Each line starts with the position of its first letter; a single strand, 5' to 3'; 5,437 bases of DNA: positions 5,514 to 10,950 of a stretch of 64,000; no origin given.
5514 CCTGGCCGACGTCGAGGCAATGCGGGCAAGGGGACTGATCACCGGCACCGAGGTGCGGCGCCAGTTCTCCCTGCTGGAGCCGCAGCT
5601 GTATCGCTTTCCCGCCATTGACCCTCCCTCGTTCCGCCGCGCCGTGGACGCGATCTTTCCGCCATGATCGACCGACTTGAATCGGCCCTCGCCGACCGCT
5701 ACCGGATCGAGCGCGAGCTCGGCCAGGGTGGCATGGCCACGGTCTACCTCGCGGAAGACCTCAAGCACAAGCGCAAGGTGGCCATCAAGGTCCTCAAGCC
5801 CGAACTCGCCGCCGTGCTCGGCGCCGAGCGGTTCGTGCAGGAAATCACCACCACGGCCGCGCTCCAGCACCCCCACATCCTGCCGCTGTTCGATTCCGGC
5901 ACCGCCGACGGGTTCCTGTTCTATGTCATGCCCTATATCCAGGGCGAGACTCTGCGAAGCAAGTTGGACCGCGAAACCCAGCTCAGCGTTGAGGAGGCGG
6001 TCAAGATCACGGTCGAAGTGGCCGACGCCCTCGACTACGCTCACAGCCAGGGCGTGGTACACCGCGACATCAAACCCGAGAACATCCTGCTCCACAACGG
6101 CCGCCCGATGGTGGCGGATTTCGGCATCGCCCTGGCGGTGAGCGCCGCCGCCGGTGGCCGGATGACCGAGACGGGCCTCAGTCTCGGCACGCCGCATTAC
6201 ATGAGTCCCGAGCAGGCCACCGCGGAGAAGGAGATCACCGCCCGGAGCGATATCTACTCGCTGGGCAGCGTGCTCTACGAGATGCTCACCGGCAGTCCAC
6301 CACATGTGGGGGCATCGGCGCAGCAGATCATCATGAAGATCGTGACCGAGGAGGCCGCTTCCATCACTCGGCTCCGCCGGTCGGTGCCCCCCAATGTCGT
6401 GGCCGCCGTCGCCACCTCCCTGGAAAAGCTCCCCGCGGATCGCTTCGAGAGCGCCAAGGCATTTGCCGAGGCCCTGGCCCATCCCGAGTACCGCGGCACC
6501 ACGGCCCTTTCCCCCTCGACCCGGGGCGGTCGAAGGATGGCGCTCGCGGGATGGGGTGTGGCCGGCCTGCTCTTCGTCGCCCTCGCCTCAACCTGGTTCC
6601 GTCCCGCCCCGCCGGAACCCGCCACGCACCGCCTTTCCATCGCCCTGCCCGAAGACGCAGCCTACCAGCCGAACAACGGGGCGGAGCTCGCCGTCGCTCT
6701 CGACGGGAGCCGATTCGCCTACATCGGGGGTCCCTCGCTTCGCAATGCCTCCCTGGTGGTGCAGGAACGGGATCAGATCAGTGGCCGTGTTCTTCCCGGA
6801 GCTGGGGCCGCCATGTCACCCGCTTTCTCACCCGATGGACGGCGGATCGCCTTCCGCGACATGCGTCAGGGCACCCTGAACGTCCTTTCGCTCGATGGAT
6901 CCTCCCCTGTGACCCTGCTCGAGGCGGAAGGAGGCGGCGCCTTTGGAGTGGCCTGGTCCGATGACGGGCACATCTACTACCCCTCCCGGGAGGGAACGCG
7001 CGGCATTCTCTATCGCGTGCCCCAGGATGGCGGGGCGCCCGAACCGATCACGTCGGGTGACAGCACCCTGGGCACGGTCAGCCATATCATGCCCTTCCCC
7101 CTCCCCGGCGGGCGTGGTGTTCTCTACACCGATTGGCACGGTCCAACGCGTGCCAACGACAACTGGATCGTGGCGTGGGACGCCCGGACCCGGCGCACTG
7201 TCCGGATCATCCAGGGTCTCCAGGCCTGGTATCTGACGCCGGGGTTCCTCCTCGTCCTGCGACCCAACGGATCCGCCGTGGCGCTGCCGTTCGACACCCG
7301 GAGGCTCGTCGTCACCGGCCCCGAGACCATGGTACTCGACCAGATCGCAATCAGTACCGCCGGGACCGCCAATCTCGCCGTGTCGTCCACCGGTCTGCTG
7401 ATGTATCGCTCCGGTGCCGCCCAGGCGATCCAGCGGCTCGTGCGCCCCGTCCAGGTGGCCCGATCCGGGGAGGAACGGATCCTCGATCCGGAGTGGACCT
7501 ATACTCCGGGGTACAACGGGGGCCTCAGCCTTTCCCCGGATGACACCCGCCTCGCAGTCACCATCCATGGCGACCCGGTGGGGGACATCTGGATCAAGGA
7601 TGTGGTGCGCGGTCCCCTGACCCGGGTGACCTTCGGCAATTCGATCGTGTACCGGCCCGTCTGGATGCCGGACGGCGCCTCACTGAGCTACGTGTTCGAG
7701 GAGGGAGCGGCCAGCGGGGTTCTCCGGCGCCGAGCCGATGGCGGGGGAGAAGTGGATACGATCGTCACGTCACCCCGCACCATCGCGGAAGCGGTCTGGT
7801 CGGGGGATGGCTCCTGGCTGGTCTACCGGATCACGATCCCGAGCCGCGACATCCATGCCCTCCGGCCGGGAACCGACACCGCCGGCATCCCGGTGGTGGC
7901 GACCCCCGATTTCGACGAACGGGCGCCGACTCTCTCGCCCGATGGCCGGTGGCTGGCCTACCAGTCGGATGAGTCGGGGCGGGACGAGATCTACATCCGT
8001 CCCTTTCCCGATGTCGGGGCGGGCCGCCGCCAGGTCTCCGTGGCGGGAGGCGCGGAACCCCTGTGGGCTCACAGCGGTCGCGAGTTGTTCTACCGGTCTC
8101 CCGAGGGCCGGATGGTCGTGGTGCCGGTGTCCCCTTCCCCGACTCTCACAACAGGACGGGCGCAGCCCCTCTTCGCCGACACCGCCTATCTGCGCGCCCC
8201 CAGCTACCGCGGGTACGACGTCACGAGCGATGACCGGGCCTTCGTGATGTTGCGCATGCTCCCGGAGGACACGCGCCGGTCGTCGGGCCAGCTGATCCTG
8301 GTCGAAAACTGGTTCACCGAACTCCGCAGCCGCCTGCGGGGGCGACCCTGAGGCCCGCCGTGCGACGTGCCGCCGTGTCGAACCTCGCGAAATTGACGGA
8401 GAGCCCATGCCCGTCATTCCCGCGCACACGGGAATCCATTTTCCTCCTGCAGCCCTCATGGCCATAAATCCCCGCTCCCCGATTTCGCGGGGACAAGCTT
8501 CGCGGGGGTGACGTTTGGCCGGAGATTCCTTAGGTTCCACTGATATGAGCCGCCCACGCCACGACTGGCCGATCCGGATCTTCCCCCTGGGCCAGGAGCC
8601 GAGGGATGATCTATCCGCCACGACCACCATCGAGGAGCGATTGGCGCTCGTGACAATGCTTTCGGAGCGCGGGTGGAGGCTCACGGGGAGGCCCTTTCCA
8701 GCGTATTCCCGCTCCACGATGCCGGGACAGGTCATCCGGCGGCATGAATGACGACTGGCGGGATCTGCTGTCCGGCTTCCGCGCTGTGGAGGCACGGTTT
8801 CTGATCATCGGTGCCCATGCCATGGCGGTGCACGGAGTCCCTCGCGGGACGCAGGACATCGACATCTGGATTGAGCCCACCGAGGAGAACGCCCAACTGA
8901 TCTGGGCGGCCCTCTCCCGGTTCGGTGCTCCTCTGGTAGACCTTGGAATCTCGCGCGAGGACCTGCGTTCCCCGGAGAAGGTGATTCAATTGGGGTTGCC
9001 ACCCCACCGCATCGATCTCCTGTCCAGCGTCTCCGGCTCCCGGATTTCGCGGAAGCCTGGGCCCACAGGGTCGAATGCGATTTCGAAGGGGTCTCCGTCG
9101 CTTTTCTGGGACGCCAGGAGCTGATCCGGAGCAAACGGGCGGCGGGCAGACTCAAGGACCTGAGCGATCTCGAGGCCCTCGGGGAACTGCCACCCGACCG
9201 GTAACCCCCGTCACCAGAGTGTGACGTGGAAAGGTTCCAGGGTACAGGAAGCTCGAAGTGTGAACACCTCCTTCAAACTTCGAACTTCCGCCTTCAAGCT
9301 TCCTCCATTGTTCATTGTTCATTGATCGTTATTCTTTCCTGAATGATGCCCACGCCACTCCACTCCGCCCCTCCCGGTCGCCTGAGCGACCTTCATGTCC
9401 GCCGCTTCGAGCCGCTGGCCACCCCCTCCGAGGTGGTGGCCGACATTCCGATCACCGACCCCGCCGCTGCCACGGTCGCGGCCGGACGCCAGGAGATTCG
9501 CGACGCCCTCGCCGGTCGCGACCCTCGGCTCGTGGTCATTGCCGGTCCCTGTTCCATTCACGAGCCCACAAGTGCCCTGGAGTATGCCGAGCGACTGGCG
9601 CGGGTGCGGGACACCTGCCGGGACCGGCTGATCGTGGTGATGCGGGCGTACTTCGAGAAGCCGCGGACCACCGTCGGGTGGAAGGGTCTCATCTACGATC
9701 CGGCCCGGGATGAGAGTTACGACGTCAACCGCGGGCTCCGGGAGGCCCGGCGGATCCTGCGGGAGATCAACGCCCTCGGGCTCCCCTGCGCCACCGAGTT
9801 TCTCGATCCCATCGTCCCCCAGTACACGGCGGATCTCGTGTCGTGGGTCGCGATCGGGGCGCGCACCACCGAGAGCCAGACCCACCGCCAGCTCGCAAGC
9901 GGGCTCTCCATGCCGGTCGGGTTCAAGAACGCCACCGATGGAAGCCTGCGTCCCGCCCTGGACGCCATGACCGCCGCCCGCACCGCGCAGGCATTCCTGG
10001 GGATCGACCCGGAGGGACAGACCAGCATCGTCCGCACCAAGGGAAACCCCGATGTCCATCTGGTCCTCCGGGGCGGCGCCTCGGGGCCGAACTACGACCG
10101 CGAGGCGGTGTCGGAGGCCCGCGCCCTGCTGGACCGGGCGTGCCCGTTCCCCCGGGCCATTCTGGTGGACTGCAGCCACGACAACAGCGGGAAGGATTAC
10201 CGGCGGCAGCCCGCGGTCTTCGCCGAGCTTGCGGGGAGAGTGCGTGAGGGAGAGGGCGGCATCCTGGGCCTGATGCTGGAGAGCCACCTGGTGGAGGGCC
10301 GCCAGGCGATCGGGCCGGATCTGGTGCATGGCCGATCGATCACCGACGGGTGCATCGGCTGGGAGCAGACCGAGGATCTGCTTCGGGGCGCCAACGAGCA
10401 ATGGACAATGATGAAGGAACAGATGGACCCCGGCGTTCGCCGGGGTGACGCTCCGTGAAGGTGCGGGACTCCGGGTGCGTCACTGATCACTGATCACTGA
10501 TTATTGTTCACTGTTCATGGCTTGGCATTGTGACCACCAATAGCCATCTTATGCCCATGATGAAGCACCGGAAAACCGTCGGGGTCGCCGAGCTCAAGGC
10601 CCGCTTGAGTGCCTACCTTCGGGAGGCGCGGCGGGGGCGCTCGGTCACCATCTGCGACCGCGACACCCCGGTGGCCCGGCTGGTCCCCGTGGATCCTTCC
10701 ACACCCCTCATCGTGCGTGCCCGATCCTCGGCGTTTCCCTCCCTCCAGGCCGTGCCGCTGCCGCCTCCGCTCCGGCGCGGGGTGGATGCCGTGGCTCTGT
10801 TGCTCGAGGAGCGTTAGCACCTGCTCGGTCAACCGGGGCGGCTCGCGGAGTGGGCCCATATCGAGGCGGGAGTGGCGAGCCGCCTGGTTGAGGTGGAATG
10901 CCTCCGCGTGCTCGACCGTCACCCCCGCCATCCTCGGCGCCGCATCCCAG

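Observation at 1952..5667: Cassette-like array: TA modules alternate with 5' stubs of a Ser/Thr kinase gene family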

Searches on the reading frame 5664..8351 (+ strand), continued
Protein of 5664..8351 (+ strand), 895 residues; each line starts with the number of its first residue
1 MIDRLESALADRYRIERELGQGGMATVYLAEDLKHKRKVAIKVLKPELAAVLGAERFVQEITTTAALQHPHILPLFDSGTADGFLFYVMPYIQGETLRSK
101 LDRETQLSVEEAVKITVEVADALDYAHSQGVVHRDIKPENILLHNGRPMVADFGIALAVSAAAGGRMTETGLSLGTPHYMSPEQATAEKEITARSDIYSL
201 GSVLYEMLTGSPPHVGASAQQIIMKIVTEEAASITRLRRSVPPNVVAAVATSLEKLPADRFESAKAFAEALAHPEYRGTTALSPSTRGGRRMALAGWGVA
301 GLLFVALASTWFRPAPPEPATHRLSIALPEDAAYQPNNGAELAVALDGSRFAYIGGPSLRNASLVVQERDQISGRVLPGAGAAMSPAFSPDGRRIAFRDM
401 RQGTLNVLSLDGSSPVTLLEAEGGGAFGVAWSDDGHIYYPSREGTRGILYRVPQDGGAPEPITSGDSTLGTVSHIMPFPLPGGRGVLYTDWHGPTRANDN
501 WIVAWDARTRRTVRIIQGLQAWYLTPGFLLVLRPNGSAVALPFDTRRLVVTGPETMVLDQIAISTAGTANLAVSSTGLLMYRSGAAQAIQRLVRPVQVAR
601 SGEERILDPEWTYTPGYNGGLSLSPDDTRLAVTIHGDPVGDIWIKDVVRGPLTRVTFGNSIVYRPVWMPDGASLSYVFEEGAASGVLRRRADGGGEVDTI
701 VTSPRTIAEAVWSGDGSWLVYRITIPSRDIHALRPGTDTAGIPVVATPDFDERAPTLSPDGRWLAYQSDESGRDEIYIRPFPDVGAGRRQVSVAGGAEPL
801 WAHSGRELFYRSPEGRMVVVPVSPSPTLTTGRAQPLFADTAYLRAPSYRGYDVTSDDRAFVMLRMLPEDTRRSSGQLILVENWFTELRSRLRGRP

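Call 51: search_protein_families(library=pfam, proteins=[L002:1815-2321:+, L002:2318-2851:+, window:5664-8351:+], max_evalue=0.01)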
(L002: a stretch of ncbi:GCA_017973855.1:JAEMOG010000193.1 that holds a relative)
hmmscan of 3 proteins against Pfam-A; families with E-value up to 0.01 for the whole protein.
L002:1815-2321:+ (168 aa): 5 families
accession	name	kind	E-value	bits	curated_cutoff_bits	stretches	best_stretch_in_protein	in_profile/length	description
PF01381.28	HTH_3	-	1.5e-13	51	23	1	6-54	3-51/55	Helix-turn-helix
PF13560.12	HTH_31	-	8.3e-10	39.3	27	1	6-55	8-58/64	Helix-turn-helix domain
PF12844.13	HTH_19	-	5.7e-07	29.8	30.2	1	6-55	6-55/64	Helix-turn-helix domain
PF13443.12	HTH_26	-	0.0041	17.8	22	0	12-54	10-53/63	Cro/C1-type HTH DNA-binding domain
PF08064.18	UME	-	0.0044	17.3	23.2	1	69-120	31-82/102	UME (NUC010) domain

L002:2318-2851:+ (177 aa): 1 family
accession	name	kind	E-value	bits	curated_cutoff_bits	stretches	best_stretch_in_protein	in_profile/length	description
PF19502.5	DUF6036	-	9.3e-10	39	23.6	1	21-156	21-133/164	Nucleotidyltransferase of unknown function (DUF6036)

window:5664-8351:+ (895 aa): 6 families
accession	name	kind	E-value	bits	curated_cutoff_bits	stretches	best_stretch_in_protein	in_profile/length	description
PF00069.31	Pkinase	-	9.7e-49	166.6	31.7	1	13-267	1-254/263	Protein kinase domain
PF07714.23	PK_Tyr_Ser-Thr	-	9.9e-35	120.5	23.1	1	15-260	3-248/258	Protein tyrosine and serine/threonine kinase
PF07676.18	PD40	-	2.6e-26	91.4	20.9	2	750-778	9-38/38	WD40-like Beta Propeller Repeat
PF01636.29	APH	-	7.3e-06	26.3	23.2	0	127-155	166-196/239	Phosphotransferase enzyme family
PF03109.22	ABC1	-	0.00046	19.8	22.9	0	82-167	142-225/244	ABC1 atypical kinase-like domain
PF02897.21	Peptidase_S9_N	-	0.0015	17.8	24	0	757-812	131-188/414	Prolyl oligopeptidase, N-terminal beta-propeller domain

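Call 62: search_protein_families(library=padloc, proteins=[window:5664-8351:+], max_evalue=0.001)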
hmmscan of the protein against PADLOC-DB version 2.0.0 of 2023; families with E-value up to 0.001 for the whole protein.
window:5664-8351:+ (895 aa): 35 families (the best 25 are shown)
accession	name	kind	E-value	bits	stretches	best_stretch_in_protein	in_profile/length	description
PDLC04061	PD-T4-6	-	1.9e-89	299.5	1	5-275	10-284/510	-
PDLC04042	PD-T4-6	-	5.5e-89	296.7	1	7-275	5-273/292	-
PDLC04053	PD-T4-6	-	1.5e-82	275.5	1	9-279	7-276/311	-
PDLC04043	PD-T4-6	-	1.9e-79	265.8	1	9-272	13-275/452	-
PDLC04060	PD-T4-6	-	3.6e-79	264.9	1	7-272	4-267/486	-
PDLC04039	PD-T4-6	-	6.4e-79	264.1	1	9-272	12-273/458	-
PDLC04054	PD-T4-6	-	6.4e-77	257.3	1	9-329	8-309/347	-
PDLC04047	PD-T4-6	-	1e-74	249.6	1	4-272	3-270/327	-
PDLC04052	PD-T4-6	-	3.5e-72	242.2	1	7-268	5-270/496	-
PDLC04057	PD-T4-6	-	2.2e-70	235.9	1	8-272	5-268/443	-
PDLC04048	PD-T4-6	-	6.3e-67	224.4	1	8-271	7-269/354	-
PDLC04041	PD-T4-6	-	1.7e-65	220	1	8-272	25-291/443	-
PDLC04040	PD-T4-6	-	1.2e-64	217.1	1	19-271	2-262/547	-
PDLC04138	mad6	-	2e-64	216.7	1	7-262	47-302/659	mads_6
PDLC04050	PD-T4-6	-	8e-51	171.4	1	12-266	64-318/480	-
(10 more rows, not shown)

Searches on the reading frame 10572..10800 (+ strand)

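Call 51: search_protein_families(library=pfam, proteins=[window:10572-10800:+], max_evalue=0.01)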
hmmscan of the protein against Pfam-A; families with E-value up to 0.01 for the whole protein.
window:10572-10800:+ (76 aa): 1 family
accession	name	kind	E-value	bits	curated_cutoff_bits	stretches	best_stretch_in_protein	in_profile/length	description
PF02604.26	PhdYeFM_antitox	-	1.1e-07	32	29.8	1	1-41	2-43/74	Antitoxin Phd_YefM, type II toxin-antitoxin system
